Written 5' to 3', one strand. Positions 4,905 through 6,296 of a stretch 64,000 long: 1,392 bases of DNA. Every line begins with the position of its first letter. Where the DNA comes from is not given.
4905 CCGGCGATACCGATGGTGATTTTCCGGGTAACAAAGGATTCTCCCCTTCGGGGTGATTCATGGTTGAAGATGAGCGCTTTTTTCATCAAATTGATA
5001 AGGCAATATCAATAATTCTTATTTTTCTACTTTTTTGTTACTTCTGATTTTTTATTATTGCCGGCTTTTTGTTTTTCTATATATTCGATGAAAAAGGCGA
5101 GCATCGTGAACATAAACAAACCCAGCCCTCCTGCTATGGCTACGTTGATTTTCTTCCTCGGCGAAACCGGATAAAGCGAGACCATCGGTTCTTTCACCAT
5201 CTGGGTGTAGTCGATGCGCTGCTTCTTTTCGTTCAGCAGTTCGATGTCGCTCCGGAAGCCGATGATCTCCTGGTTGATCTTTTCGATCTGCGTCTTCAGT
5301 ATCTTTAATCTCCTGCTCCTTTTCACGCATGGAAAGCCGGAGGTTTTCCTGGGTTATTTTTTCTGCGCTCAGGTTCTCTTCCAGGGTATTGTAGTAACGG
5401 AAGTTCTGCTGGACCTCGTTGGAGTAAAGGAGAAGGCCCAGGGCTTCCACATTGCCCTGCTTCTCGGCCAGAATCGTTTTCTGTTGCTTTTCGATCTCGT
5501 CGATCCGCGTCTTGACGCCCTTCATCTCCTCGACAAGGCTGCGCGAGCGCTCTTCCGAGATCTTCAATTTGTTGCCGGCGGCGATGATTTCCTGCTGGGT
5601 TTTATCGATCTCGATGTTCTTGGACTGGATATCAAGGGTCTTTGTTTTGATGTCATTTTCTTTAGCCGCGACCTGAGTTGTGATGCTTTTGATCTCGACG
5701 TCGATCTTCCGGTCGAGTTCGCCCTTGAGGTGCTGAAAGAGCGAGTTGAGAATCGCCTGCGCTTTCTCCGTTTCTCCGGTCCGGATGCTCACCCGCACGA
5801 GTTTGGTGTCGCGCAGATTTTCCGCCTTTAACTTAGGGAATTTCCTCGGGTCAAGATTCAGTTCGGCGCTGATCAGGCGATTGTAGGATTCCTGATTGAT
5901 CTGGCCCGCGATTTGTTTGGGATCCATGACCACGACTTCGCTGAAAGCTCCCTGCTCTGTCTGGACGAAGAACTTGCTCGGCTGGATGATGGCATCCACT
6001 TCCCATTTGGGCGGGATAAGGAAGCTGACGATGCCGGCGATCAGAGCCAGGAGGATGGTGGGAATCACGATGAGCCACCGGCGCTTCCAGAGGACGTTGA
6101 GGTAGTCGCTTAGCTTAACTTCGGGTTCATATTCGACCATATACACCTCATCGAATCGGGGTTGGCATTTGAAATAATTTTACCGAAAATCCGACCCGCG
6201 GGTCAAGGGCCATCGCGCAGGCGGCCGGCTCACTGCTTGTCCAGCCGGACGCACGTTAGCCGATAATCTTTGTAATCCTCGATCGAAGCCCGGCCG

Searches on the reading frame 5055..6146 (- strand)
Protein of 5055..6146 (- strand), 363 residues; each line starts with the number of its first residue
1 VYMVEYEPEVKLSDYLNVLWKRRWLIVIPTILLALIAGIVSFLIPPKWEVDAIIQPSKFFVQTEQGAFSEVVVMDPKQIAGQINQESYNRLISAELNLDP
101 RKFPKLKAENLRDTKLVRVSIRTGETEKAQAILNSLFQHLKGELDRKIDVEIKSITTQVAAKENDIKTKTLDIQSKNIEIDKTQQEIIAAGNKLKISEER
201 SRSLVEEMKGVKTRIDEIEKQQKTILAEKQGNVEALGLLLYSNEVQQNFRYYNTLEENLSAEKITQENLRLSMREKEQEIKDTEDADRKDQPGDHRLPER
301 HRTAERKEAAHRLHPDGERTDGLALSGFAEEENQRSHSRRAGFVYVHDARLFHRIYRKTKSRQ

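Call 77: search_protein_families(library=pfam, proteins=[window:5055-6146:-], max_evalue=0.0001)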
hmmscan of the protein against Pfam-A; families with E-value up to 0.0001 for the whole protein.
window:5055-6146:- (363 aa): 1 family
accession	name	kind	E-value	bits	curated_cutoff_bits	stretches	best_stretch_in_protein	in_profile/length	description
PF02706.20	Wzz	-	4.4e-13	49.8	25.5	1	9-58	2-51/91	Chain length determinant protein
